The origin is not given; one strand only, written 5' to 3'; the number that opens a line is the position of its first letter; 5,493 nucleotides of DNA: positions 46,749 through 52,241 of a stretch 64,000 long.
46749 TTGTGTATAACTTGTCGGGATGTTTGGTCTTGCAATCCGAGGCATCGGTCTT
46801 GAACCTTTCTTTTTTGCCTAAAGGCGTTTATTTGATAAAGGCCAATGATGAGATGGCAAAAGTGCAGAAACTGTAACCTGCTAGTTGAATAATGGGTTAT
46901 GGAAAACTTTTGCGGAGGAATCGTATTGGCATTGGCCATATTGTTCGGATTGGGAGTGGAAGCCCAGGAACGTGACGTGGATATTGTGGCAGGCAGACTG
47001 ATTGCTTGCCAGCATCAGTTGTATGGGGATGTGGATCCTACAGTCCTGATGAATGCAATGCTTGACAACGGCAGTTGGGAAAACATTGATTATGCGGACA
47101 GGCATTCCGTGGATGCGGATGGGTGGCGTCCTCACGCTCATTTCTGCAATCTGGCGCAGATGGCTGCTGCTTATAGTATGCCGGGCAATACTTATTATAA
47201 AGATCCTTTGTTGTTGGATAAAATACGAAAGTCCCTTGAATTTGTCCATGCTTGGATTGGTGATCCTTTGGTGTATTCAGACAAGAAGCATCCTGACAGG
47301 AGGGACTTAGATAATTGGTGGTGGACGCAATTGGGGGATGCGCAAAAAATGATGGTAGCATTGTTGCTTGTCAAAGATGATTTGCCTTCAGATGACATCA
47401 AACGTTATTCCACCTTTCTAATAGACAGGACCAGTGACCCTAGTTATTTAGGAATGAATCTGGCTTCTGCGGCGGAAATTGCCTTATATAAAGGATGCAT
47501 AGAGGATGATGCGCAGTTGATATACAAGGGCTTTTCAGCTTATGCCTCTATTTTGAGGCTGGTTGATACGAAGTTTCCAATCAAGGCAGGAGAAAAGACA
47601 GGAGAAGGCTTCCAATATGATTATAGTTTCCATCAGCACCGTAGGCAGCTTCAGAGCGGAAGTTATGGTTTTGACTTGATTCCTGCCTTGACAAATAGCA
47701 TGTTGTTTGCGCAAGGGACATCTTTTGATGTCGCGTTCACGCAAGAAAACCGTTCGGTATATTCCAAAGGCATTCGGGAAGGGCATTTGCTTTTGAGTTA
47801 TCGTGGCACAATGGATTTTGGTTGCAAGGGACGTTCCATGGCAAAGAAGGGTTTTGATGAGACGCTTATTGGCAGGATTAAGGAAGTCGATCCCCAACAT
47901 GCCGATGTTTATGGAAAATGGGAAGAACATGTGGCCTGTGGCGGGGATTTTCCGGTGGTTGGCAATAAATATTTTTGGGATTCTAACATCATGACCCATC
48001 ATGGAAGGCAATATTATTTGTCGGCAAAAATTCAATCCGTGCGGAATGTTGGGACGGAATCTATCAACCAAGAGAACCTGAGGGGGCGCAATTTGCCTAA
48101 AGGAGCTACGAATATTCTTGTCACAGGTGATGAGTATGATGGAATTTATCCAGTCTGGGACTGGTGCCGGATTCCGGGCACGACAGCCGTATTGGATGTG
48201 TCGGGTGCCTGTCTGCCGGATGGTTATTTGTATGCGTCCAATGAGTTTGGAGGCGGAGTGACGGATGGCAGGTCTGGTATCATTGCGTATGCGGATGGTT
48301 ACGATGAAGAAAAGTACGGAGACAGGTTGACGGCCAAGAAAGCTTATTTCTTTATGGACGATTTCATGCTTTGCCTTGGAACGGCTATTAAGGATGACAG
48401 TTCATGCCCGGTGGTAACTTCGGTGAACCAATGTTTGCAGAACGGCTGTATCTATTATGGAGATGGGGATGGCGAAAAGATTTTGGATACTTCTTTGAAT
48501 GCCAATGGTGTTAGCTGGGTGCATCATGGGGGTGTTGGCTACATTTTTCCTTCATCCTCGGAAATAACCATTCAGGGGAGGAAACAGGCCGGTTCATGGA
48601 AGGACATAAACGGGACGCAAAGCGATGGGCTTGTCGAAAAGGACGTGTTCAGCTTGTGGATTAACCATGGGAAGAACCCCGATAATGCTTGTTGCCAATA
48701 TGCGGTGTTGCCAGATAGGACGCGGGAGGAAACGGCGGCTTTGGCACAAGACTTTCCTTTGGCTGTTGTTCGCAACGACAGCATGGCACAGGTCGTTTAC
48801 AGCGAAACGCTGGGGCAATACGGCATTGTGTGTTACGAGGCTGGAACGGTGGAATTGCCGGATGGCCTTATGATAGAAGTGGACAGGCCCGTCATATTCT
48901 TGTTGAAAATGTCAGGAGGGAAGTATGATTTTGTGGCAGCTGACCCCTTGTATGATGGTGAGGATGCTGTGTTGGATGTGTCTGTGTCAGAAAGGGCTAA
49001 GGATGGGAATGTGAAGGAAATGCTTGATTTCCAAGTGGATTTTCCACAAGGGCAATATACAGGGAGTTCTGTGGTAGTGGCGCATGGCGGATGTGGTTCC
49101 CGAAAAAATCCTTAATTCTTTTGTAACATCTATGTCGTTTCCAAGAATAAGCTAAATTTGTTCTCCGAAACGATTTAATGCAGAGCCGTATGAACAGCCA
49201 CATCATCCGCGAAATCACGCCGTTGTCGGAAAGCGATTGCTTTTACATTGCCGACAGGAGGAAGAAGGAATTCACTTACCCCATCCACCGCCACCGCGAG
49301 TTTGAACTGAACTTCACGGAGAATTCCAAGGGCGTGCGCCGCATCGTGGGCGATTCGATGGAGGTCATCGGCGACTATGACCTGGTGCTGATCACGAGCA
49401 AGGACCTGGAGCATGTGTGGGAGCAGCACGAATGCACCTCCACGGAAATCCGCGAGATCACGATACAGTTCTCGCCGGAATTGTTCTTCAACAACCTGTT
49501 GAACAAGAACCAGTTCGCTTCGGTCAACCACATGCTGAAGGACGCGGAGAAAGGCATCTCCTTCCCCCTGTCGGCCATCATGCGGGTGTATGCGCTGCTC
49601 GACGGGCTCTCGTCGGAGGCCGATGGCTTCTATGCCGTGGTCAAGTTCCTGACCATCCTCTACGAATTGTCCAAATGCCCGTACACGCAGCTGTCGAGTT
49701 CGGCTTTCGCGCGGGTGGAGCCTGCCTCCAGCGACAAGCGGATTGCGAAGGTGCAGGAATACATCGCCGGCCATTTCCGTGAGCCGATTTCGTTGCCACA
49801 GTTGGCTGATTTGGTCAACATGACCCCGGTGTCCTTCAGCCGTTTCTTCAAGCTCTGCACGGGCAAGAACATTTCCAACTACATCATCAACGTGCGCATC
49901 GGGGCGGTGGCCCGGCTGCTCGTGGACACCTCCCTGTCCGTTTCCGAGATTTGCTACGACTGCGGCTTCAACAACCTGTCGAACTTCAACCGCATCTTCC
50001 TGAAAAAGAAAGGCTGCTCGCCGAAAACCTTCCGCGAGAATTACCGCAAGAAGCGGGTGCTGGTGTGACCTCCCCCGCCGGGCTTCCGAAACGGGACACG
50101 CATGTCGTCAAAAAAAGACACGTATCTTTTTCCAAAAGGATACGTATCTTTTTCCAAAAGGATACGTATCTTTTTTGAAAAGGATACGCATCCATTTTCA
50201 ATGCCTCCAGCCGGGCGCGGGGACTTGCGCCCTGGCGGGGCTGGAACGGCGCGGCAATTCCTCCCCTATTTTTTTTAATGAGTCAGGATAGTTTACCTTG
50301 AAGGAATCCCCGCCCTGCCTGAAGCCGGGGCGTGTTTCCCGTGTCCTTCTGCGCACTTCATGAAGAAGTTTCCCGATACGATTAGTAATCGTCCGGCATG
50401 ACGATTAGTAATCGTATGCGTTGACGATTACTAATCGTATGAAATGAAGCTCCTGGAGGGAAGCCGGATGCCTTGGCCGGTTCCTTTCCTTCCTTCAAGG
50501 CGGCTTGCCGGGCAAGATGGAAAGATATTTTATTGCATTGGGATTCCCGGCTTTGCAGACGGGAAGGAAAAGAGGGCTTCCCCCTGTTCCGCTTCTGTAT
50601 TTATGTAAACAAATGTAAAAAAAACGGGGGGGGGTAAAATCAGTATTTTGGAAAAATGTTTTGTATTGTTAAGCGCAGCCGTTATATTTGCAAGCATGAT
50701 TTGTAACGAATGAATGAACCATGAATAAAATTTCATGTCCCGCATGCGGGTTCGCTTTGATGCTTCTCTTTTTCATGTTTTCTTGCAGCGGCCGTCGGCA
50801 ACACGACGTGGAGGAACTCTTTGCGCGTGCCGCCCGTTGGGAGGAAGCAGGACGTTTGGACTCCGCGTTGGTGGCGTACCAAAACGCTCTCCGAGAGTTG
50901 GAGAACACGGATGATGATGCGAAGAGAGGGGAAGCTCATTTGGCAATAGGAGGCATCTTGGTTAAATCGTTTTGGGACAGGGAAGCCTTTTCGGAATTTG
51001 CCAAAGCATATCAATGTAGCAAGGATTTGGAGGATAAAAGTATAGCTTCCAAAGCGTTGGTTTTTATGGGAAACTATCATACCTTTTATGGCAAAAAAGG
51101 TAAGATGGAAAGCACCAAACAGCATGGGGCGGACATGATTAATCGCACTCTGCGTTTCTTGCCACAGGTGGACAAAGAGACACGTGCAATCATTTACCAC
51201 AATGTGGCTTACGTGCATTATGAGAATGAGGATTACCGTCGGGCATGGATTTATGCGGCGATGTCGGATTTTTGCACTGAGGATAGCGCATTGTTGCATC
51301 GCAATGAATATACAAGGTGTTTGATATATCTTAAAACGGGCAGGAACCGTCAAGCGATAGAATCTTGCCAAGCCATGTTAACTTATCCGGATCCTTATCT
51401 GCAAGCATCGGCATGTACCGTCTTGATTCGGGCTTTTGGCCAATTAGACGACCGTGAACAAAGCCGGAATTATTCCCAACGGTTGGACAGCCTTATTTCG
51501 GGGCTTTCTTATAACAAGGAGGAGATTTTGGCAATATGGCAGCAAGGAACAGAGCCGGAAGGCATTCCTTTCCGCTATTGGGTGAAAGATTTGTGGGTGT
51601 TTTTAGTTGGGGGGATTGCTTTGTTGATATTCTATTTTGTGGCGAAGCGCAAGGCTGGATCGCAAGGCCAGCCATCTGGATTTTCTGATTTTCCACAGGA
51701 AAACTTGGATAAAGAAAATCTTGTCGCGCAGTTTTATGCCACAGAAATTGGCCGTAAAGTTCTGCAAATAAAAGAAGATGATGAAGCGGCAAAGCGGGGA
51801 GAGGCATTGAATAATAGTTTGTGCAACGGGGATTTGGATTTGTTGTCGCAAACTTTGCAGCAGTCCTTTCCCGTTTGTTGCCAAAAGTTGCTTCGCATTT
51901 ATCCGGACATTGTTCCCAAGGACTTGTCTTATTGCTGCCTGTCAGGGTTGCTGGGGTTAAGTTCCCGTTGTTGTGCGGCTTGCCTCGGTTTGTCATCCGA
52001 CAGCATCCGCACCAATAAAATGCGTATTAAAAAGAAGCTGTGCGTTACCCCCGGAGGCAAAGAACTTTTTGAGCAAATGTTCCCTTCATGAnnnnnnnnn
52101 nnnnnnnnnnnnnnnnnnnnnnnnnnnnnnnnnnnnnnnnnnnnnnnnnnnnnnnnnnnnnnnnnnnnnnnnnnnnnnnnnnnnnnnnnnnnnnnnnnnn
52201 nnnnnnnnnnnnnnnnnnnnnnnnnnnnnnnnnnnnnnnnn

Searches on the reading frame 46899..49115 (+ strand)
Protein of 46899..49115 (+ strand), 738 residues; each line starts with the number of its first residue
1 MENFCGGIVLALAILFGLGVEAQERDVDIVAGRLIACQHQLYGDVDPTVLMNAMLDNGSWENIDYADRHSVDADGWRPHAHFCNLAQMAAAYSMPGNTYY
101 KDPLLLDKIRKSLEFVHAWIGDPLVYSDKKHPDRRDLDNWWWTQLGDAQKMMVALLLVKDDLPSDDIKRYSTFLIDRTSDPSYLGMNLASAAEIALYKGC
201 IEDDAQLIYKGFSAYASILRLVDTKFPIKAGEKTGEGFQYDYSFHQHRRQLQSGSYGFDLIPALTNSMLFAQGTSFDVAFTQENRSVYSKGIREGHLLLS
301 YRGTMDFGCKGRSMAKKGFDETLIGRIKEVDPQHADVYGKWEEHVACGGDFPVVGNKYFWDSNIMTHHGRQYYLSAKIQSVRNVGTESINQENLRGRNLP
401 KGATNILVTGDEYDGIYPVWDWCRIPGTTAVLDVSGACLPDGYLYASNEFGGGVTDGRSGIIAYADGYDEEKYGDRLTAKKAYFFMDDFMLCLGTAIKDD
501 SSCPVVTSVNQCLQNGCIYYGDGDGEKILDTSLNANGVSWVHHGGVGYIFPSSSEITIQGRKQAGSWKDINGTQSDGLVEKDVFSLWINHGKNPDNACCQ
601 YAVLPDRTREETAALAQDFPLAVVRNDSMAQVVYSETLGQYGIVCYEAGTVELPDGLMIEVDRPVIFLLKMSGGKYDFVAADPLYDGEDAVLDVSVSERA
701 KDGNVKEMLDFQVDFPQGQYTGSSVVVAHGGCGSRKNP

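Call 11: search_protein_families(library=pfam, proteins=[window:46899-49115:+], max_evalue=0.001)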
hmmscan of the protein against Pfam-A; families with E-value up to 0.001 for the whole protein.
window:46899-49115:+ (738 aa): 3 families
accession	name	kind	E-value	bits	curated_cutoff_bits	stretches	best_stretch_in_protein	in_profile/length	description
PF02278.25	Lyase_8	-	6.7e-70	235.9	27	1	356-606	1-252/254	Polysaccharide lyase family 8, super-sandwich domain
PF08124.17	Lyase_8_N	-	2.9e-33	115.8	24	1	59-316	45-286/323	Polysaccharide lyase family 8, N terminal alpha-helical domain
PF02884.22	Lyase_8_C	-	1.8e-10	41.5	22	1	623-687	2-65/69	Polysaccharide lyase family 8, C-terminal beta-sandwich domain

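Call 59: search_solved_structures(query=window:46899-49115:+, max_evalue=1e-10)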
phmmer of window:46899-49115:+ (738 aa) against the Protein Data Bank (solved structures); distinct sequences matched with E-value up to 1e-10: 29.
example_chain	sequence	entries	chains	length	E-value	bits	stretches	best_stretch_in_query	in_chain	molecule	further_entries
1hm2_A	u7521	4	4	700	2.9e-82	280.3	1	51-725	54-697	CHONDROITINASE AC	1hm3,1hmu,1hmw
1cb8_A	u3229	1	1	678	4.8e-82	279.6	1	51-725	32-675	PROTEIN (CHONDROITINASE AC)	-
1j0m_A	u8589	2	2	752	1.8e-33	119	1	373-651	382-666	XANTHAN LYASE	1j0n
2e24_A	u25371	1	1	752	1.8e-33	119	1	373-651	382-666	Xanthan lyase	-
2e22_A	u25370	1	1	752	2e-33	118.8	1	373-651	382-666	Xanthan lyase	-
1x1h_A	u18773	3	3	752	5.9e-33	117.3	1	373-651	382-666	xanthan lyase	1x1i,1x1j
1n7o_A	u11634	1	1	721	9.2e-29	103.4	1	372-681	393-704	hyaluronidase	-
1ojm_A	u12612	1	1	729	1.2e-28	103.1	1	372-683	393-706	HYALURONATE LYASE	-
1c82_A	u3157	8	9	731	1.2e-28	103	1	372-683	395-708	HYALURONATE LYASE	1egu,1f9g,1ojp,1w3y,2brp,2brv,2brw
1ojo_A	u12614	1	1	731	3.6e-28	101.5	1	372-683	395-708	HYALURONATE LYASE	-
1ojn_A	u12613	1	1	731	4e-28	101.3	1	372-683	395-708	HYALURONATE LYASE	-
1loh_A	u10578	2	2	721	4.9e-28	101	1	372-681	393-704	Hyaluronate Lyase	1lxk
6f2p_A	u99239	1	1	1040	6.1e-28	100.7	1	382-690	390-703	Paenibacillus xanthan lyase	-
1n7p_A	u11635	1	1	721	7.3e-27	97.1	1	372-681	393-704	HYALURONIDASE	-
1n7n_A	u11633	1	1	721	1.2e-26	96.5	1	372-681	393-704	HYALURONIDASE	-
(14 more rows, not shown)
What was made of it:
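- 16894..50068 (+): The whole same-strand locus, in gene order: GH78, GH130, GH26, module protein, SusC, SusD, small lipoprotein, SGNH esterase, GH28, AXE1-like esterase, module-GH28, MFS_2 transporter, 2-epimerase, GH2, 2x module protein, GH105-module, PL8 (chondroitinase-AC-like), AraC regulator. PL8 solved relatives in call 59.
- The locus already encodes a lyase (PL8) to partner GH105 (calls 11, 59).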

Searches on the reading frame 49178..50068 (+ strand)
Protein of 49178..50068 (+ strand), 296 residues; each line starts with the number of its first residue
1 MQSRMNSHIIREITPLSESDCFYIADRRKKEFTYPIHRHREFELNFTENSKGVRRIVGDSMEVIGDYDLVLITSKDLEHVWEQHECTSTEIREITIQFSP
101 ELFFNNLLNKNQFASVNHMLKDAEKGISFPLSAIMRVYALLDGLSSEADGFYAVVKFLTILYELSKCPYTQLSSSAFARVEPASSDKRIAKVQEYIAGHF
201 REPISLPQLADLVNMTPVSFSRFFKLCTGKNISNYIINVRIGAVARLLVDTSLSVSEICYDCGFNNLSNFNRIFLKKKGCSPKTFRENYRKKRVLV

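Call 11: search_protein_families(library=pfam, proteins=[window:49178-50068:+], max_evalue=0.001)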
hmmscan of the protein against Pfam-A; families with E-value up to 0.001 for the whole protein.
window:49178-50068:+ (296 aa): 2 families
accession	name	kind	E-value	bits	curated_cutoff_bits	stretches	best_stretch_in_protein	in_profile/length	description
PF12833.13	HTH_18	-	6.4e-21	74.9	33.6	1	209-287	1-79/80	Helix-turn-helix domain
PF00165.29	HTH_AraC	-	1.9e-07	31.5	26.6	1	250-286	6-41/42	Bacterial regulatory helix-turn-helix proteins, AraC family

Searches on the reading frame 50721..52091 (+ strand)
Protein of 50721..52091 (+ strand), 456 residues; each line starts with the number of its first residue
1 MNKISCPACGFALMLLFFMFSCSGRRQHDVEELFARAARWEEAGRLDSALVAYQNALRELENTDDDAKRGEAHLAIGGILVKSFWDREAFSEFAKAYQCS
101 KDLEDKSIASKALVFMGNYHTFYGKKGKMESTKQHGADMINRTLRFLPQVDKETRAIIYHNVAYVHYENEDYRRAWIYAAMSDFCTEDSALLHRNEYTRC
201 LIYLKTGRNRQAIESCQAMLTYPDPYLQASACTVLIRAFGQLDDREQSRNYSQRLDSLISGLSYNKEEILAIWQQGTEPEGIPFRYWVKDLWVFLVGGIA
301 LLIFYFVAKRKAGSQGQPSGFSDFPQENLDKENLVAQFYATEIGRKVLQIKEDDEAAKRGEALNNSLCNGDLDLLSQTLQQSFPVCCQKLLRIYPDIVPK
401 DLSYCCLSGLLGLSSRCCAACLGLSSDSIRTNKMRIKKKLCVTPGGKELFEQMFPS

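Call 11: search_protein_families(library=pfam, proteins=[window:50721-52091:+], max_evalue=0.001)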
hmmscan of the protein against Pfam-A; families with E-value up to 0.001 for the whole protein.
window:50721-52091:+ (456 aa): 1 family
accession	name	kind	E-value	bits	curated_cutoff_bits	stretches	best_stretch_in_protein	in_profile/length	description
PF07719.23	TPR_2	-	0.00024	21.4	27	0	31-59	2-30/34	Tetratricopeptide repeat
